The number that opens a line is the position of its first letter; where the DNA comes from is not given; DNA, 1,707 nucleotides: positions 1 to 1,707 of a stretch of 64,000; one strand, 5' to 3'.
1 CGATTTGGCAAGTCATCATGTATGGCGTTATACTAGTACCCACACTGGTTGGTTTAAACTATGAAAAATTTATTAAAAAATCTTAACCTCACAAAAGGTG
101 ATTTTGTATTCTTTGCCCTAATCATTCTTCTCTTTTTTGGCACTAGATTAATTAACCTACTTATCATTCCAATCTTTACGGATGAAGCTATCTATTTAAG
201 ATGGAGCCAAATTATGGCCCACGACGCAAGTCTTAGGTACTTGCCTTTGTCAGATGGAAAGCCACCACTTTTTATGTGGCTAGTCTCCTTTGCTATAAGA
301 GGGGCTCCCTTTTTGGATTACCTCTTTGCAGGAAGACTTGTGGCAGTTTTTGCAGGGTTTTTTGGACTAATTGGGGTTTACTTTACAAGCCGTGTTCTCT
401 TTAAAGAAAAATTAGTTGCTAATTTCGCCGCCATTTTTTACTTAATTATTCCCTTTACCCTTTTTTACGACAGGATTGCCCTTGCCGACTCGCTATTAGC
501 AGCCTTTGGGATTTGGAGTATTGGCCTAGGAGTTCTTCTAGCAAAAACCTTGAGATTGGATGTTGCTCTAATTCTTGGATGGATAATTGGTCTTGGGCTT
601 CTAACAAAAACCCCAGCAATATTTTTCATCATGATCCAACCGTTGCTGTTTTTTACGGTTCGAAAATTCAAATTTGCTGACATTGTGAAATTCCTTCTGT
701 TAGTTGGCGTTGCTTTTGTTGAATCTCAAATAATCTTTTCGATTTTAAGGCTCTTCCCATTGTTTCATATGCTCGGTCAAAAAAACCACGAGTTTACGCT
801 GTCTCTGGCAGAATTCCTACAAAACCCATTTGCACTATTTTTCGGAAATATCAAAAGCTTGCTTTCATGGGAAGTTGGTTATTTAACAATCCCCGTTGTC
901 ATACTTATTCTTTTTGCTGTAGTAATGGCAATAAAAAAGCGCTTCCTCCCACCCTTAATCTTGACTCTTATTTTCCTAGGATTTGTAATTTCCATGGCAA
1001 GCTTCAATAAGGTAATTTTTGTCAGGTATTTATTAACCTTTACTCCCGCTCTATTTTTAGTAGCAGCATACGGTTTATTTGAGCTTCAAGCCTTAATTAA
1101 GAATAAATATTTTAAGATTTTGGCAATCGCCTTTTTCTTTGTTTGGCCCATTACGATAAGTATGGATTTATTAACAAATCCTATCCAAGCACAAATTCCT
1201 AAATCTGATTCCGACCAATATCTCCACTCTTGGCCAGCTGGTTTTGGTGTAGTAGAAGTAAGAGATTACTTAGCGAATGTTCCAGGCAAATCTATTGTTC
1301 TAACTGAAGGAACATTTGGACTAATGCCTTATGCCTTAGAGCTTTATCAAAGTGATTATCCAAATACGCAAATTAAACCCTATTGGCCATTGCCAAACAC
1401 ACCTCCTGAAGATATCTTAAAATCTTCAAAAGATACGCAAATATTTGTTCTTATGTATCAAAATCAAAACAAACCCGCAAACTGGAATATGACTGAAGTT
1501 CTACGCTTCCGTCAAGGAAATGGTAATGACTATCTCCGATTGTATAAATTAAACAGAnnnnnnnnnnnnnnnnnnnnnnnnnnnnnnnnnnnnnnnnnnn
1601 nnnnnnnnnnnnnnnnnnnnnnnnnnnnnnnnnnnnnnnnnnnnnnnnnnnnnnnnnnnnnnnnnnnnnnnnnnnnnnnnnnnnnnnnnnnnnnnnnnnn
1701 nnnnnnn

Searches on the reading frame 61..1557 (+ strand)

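Call 23: search_protein_families(library=pfam, proteins=[window:61-1557:+], max_evalue=0.0001)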
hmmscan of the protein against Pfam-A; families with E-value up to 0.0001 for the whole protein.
window:61-1557:+ (499 aa): 1 family
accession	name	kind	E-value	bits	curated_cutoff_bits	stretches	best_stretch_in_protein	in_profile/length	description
PF13231.12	PMT_2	-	1.6e-08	35.4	26.1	1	67-219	2-152/160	Dolichyl-phosphate-mannose-protein mannosyltransferase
